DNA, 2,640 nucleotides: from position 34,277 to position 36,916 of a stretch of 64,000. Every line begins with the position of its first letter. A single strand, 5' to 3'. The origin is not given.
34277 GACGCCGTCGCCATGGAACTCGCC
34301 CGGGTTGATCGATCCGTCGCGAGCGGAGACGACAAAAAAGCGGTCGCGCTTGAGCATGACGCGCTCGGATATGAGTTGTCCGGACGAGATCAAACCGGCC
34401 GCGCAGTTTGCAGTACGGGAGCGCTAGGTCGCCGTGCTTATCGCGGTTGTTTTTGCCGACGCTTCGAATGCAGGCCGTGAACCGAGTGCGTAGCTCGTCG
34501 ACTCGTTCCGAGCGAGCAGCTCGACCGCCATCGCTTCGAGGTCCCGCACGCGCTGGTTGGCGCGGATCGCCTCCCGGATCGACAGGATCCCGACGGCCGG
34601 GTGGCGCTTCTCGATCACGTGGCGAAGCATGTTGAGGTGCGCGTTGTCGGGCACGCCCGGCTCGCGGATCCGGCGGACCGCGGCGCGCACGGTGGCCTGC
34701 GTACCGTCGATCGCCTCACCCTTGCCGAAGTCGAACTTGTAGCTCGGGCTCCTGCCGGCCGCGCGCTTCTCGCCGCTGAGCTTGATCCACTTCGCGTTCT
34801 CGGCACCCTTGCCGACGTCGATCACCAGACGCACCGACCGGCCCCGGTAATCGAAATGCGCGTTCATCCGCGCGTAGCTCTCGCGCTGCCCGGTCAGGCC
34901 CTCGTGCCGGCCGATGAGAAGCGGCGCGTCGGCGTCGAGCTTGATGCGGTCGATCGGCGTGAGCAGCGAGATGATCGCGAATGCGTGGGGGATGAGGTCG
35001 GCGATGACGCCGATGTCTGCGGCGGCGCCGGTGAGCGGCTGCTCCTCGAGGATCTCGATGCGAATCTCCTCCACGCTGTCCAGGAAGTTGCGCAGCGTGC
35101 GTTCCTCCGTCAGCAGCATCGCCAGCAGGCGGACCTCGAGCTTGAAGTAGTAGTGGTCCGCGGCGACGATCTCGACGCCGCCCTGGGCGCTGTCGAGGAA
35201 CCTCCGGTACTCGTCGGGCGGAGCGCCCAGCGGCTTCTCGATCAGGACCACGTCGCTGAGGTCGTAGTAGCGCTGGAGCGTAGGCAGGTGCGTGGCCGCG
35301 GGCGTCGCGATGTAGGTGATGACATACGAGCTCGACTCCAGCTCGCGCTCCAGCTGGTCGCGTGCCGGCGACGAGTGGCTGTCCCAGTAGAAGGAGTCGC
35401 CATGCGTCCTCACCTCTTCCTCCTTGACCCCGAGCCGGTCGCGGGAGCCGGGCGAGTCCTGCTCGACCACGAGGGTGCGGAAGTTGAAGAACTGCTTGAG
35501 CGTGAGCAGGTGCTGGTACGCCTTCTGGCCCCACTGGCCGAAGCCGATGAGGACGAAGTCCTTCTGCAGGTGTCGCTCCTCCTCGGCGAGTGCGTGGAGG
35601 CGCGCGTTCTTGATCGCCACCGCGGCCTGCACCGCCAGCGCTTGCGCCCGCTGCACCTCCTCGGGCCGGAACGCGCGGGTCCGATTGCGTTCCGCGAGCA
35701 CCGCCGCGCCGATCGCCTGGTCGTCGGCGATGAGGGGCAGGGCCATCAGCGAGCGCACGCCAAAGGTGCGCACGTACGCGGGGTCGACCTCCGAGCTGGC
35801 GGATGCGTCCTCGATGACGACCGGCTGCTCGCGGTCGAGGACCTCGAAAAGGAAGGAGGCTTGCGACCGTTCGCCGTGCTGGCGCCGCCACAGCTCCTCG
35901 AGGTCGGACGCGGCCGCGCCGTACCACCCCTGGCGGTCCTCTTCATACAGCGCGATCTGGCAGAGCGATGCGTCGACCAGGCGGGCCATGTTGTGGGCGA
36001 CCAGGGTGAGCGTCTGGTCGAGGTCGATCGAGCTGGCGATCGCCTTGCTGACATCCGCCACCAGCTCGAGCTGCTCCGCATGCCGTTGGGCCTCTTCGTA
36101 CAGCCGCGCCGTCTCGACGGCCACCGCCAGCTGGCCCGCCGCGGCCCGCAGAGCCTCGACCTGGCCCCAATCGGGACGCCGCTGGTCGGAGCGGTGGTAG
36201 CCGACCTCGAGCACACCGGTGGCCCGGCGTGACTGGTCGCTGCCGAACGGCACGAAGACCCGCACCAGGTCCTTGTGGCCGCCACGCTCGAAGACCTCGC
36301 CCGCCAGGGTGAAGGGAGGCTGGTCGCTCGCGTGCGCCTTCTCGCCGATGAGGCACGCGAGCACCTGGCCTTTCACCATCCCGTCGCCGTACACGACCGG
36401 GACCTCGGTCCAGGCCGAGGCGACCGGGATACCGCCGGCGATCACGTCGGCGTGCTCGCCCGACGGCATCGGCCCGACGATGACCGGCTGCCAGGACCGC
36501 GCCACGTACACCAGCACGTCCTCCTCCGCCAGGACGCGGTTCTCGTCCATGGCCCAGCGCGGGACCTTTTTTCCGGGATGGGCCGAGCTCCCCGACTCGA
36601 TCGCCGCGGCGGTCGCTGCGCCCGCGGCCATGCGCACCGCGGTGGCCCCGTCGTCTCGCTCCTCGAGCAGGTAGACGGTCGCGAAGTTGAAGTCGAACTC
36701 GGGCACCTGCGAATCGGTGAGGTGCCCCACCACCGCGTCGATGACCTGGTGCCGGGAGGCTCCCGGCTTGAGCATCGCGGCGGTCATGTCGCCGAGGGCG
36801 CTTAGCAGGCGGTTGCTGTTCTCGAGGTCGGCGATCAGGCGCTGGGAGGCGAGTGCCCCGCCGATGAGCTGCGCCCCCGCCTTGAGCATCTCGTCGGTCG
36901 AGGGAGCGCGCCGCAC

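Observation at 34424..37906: Four GAF domains fused to a glucose-6-phosphate-dehydrogenase-like enzyme domain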

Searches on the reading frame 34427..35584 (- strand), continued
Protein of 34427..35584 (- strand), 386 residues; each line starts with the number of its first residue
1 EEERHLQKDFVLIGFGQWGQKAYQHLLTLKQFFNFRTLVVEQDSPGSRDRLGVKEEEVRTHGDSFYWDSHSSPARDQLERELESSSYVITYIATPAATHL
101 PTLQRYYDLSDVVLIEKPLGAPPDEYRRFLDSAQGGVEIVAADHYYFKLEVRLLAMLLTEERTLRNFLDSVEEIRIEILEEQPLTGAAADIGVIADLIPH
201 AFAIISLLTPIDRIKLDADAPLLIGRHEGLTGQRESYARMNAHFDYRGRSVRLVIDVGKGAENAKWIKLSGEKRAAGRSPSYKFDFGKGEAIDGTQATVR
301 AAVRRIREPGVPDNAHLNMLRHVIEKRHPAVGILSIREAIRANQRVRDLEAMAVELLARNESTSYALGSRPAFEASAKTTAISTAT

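Call 51: search_solved_structures(query=A4, max_evalue=1, show_alignments=1)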
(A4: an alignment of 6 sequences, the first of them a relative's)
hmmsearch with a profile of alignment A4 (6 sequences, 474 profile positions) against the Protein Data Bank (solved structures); distinct sequences matched with E-value up to 1: 14.
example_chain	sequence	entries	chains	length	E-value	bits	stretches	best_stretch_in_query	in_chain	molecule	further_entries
1tlt_A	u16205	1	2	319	0.0033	19.2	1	192-253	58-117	PUTATIVE OXIDOREDUCTASE (VIRULENCE FACTOR mviM HOMOLOG)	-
8i37_A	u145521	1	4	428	0.0087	17.8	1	199-332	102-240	Glucose-6-phosphate 1-dehydrogenase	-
7d5m_A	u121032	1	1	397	0.036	15.8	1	201-250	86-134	Oxidoreductase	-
7d5n_A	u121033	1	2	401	0.037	15.7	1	201-250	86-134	Oxidoreductase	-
3dty_A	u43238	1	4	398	0.13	14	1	200-258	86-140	Oxidoreductase, Gfo/Idh/MocA family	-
6nor_A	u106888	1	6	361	0.13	13.9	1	197-247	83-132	Putative NAD dependent dehydrogenase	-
8dn6_A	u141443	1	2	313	0.34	12.6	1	46-115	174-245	Protein TOC75-3, chloroplastic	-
5uay_A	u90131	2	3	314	0.34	12.6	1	46-115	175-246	Protein TOC75-3, chloroplastic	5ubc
3evn_A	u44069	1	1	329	0.37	12.4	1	199-248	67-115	Oxidoreductase, Gfo/Idh/MocA family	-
1e77_A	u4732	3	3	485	0.4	12.3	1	223-336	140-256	GLUCOSE 6-PHOSPHATE 1-DEHYDROGENASE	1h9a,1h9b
1dpg_A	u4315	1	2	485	0.43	12.2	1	223-336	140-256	GLUCOSE 6-PHOSPHATE DEHYDROGENASE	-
1h93_A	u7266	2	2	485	0.5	12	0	223-336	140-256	GLUCOSE 6-PHOSPHATE 1-DEHYDROGENASE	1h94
8dn7_E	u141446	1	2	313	0.75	11.4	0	20-114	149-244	Protein TOC75, chloroplastic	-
3hnp_A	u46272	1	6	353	0.78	11.4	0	199-260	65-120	Oxidoreductase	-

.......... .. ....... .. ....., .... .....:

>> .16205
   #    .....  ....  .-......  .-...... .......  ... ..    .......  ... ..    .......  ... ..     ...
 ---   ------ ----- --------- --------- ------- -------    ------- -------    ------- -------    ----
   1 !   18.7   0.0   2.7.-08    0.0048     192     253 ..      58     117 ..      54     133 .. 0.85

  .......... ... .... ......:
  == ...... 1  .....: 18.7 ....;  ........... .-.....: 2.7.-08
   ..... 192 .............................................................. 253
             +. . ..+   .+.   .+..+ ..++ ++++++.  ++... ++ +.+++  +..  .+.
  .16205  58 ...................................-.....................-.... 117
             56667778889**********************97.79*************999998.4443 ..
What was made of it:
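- The closest relatives outside the family are equally near Gfo/Idh/MocA (call 51).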

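Call 52: search_protein_families(library=pfam, proteins=[P0279, P0318, P0324, P0326, P0355, P0360, P0370, P0373, P0380, P0384], max_evalue=0.0001)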
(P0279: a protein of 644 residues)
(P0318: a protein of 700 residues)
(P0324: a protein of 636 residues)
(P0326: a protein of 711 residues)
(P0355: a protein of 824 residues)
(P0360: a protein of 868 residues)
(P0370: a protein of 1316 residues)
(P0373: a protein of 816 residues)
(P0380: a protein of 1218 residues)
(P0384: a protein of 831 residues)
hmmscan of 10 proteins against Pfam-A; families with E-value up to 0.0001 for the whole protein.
P0279 (644 aa): 2 families
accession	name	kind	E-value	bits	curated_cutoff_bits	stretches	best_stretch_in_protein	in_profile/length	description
PF13419.12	HAD_2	-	2.4e-19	70.6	23.8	1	426-608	1-177/178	Haloacid dehalogenase-like hydrolase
PF00702.32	Hydrolase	-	1.3e-16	62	26.4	1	424-603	2-191/191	haloacid dehalogenase-like hydrolase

P0318 (700 aa): 0 families

P0324 (636 aa): 3 families
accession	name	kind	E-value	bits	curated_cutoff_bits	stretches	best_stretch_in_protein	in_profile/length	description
PF01182.26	Glucosamine_iso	-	4.1e-28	99.2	27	1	374-606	2-217/225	Glucosamine-6-phosphate isomerases/6-phosphogluconolactonase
PF01408.29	GFO_IDH_MocA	-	1.4e-07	32.6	24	1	6-124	4-108/120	Oxidoreductase family, NAD-binding Rossmann fold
PF22725.1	GFO_IDH_MocA_C3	-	8.9e-07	29.4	27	1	158-270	10-124/124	GFO/IDH/MocA C-terminal domain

P0326 (711 aa): 0 families

P0355 (824 aa): 2 families
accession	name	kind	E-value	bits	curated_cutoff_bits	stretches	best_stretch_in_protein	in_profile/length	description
PF01408.29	GFO_IDH_MocA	-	1.4e-10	42.3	24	1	2-116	2-117/120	Oxidoreductase family, NAD-binding Rossmann fold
PF22725.1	GFO_IDH_MocA_C3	-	4.7e-06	27.1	27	1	146-250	18-123/124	GFO/IDH/MocA C-terminal domain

P0360 (868 aa): 1 family
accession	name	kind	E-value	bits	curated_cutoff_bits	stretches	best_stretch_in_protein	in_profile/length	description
PF01408.29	GFO_IDH_MocA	-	2.5e-05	25.4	24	1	459-508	59-108/120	Oxidoreductase family, NAD-binding Rossmann fold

P0370 (1316 aa): 8 families
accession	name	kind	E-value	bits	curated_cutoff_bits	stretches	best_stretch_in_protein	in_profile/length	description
PF01408.29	GFO_IDH_MocA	-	1.3e-80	268.3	24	4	676-793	2-117/120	Oxidoreductase family, NAD-binding Rossmann fold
PF22725.1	GFO_IDH_MocA_C3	-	8.1e-66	220.1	27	4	470-583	3-123/124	GFO/IDH/MocA C-terminal domain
PF02894.22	GFO_IDH_MocA_C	-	1.7e-17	64.4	22.9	0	473-589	2-129/218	Oxidoreductase family, C-terminal alpha/beta domain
PF03807.23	F420_oxidored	-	3.4e-11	44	21.6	0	360-422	18-79/94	NADP oxidoreductase coenzyme F420-dependent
PF03447.22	NAD_binding_3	-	9.6e-11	42.9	24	0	9-118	1-111/116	Homoserine dehydrogenase, NAD binding domain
PF08446.17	PAS_2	-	6e-09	37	21.4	0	193-252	8-65/107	PAS fold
PF01488.26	Shikimate_DH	-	1.1e-06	29.2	24.3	0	681-744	19-81/138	Shikimate / quinate 5-dehydrogenase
PF20440.3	GvpD_bR2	-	1.7e-05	24.9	27.9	0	467-561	134-223/254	GvpD basic region 2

P0373 (816 aa): 0 families

P0380 (1218 aa): 1 family
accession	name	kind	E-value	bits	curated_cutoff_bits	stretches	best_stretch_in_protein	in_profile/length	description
PF01408.29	GFO_IDH_MocA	-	3.6e-06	28.1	24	1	438-497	54-111/120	Oxidoreductase family, NAD-binding Rossmann fold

P0384 (831 aa): 2 families
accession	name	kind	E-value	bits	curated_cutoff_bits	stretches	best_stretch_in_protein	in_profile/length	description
PF01408.29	GFO_IDH_MocA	-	6e-21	75.8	24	1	10-134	3-120/120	Oxidoreductase family, NAD-binding Rossmann fold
PF04055.27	Radical_SAM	-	1.2e-09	39.1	29.5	1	450-596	3-136/166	Radical SAM superfamily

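Call 54: search_protein_families(library=pfam, proteins=[L077:2964-3809:-, L077:3806-4726:-, L077:4795-5586:+, L077:9372-10310:-, L077:10360-11313:-, L077:11906-13114:+, L079:4688-5725:-, L079:9083-9751:+, L079:9748-10668:+, L079:10670-11935:-], max_evalue=0.0001)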
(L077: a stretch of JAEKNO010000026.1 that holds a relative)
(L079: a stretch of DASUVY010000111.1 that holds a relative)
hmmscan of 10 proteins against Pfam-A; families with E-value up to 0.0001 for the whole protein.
L077:2964-3809:- (281 aa): 2 families
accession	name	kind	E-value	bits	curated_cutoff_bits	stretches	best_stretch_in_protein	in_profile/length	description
PF12679.13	ABC2_membrane_2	-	1.8e-15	57.4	27.2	1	6-280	5-283/283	ABC-2 family transporter protein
PF12730.13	ABC2_membrane_4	-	8.8e-10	39.3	27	1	5-200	2-177/179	ABC-2 family transporter protein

L077:3806-4726:- (306 aa): 2 families
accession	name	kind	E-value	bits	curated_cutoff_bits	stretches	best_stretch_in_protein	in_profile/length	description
PF00005.33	ABC_tran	-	7.7e-27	95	25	1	28-165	2-137/137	ABC transporter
PF13304.12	AAA_21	-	3.6e-12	47.4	27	1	136-195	237-299/304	AAA domain, putative AbiEii toxin, Type IV TA system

L077:4795-5586:+ (263 aa): 3 families
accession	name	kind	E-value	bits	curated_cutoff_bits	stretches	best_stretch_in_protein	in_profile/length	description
PF00561.26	Abhydrolase_1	-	6.1e-26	92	25.8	2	32-145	1-114/245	alpha/beta hydrolase fold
PF12697.13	Abhydrolase_6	-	1.8e-16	61.9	26.3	1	34-256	1-216/217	Alpha/beta hydrolase family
PF12146.15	Hydrolase_4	-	3e-14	53.4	27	1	82-250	56-238/239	Serine aminopeptidase, S33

L077:9372-10310:- (312 aa): 1 family
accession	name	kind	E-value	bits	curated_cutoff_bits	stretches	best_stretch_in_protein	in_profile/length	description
PF00696.33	AA_kinase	-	3.2e-27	96.2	24.9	1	5-294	2-234/234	Amino acid kinase family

L077:10360-11313:- (317 aa): 1 family
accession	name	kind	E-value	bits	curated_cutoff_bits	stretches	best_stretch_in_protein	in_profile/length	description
PF04199.19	Cyclase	-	1.2e-36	126.5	23.1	1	74-242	1-142/142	Putative cyclase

L077:11906-13114:+ (402 aa): 4 families
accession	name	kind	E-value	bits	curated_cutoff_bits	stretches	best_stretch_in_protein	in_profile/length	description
PF01494.25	FAD_binding_3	-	5.6e-20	72.3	22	1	346-394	279-327/349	FAD binding domain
PF07992.20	Pyr_redox_2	-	1.3e-05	25.2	26.1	1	25-60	2-37/291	Pyridine nucleotide-disulphide oxidoreductase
PF13450.12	NAD_binding_8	-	2.3e-05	25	21.9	1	28-66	1-39/68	NAD(P)-binding Rossmann-like domain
PF01266.30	DAO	-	5.9e-05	23.2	27.9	0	26-56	2-32/353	FAD dependent oxidoreductase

L079:4688-5725:- (345 aa): 4 families
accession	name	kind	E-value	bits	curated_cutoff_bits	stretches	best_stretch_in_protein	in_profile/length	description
PF13377.12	Peripla_BP_3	-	5.4e-36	124.6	26.5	1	176-340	1-167/167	Periplasmic binding protein-like domain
PF00532.27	Peripla_BP_1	-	2.4e-17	63.8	22.2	1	70-319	2-261/281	Periplasmic binding proteins and sugar binding domain of LacI family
PF00356.27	LacI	-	9.8e-13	48.1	27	1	13-57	1-45/46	Bacterial regulatory proteins, lacI family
PF13407.12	Peripla_BP_4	-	6.4e-06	26.3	35.1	1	138-322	70-257/258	Periplasmic binding protein domain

L079:9083-9751:+ (222 aa): 3 families
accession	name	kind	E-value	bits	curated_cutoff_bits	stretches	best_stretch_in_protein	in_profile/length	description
PF00149.33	Metallophos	-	6e-12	46.8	21.5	1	26-195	20-191/191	Calcineurin-like phosphoesterase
PF14582.11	Metallophos_3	-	4.7e-09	36.4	28.2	1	52-211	82-235/259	Metallophosphoesterase, calcineurin superfamily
PF12850.12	Metallophos_2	-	4.3e-06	27.3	27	1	32-211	23-131/154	Calcineurin-like phosphoesterase superfamily domain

L079:9748-10668:+ (306 aa): 1 family
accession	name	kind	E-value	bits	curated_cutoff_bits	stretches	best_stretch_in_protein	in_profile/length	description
PF02012.26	BNR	-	1.3e-07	31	27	0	186-195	2-11/12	BNR/Asp-box repeat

L079:10670-11935:- (421 aa): 2 families
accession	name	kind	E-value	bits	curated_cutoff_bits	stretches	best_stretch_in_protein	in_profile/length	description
PF02720.22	DUF222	-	3.7e-14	53.2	24.4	1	62-304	53-306/306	Domain of unknown function (DUF222)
PF01844.29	HNH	-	5.3e-05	23.7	21.4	0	312-351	4-46/47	HNH endonuclease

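Call 65: search_protein_families(library=pfam, alignment_id=A1, max_evalue=1)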
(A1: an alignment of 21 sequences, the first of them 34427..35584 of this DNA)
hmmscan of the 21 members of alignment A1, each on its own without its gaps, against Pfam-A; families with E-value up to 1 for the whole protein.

A. member 1, window:34427-35584:- (386 aa): 2 families
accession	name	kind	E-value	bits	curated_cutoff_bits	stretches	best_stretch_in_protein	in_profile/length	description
PF01408.29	GFO_IDH_MocA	-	0.00029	22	24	1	10-135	3-111/120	Oxidoreductase family, NAD-binding Rossmann fold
PF18729.6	HEPN_STY4199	-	0.0093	15.8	25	1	152-187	218-253/282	STY4199-like HEPN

B. families by the number of members that match (of 21 scanned): 11 families
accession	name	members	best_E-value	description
PF01408.29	GFO_IDH_MocA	20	2e-05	Oxidoreductase family, NAD-binding Rossmann fold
PF18729.6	HEPN_STY4199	9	0.0093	STY4199-like HEPN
PF13185.12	GAF_2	4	3.2e-06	GAF domain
PF01590.32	GAF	4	5.8e-06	GAF domain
PF13492.12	GAF_3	4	1.3e-05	GAF domain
PF00479.28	G6PD_N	3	0.016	Glucose-6-phosphate dehydrogenase, NAD binding domain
PF00582.32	Usp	1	0.031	Universal stress protein family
PF00174.25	Oxidored_molyb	1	0.14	Oxidoreductase molybdopterin binding domain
PF13338.12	AbiEi_4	1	0.14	Transcriptional regulator, AbiEi antitoxin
PF14718.12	SLT_L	1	0.14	Soluble lytic murein transglycosylase L domain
PF24343.1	OB_DEPS-1_1st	1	0.18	P-granule-associated protein DEPS-1, first OB-fold domain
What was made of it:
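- On Glucose-6-phosphate dehydrogenase (PF00479 + PF02781): Only 3 of 21 family members give a weak G6PD_N hit (E=0.016), and none hits G6PD_C (call 65).
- On Gfo/Idh/MocA oxidoreductases (PF01408 + PF02894/PF22725): No PF02894 or PF22725 hit in any of the 21 members at E<=1 (call 65).
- Only 3 of 21 members give even a weak G6PD_N hit (call 65). The only Pfam family reached is GFO_IDH_MocA, in 20 of 21 family members, best E=2e-5 (call 65).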

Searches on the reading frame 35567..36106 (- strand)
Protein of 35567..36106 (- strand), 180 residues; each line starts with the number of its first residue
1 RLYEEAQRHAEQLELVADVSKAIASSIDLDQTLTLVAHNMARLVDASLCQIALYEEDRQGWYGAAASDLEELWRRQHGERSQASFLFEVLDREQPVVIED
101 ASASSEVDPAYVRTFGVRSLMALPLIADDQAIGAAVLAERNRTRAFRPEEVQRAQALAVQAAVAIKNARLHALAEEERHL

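Call 30: search_protein_families(library=pfam, proteins=[window:35567-36106:-], max_evalue=10)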
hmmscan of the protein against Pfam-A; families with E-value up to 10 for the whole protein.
window:35567-36106:- (180 aa): 4 families
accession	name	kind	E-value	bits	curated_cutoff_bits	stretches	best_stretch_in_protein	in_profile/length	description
PF13185.12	GAF_2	-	1.7e-16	61.1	28.6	1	27-165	2-135/136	GAF domain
PF01590.32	GAF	-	6.1e-16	59.6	22.4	1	28-165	1-133/133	GAF domain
PF13492.12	GAF_3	-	1.4e-08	35.6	27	1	28-167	1-129/129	GAF domain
PF15714.11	SpoVT_C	-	0.05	14.1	27.5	1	81-158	44-120/128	Stage V sporulation protein T C-terminal, transcription factor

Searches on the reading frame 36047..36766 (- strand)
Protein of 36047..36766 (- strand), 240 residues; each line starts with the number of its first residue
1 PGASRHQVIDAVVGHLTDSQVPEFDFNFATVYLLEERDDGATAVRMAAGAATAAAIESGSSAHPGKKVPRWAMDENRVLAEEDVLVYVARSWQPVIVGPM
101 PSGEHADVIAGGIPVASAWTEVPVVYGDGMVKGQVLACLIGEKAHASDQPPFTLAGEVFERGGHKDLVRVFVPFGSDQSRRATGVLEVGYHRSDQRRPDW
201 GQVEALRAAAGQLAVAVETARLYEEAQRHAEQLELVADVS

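Call 30: search_protein_families(library=pfam, proteins=[window:36047-36766:-], max_evalue=10)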
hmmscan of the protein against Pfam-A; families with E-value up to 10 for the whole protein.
window:36047-36766:- (240 aa): 2 families
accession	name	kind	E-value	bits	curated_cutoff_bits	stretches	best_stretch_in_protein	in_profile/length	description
PF13185.12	GAF_2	-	0.00011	22.9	28.6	2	15-138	10-108/136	GAF domain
PF25472.1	DUF7902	-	0.029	15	26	1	202-239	9-46/85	Domain of unknown function (DUF7902)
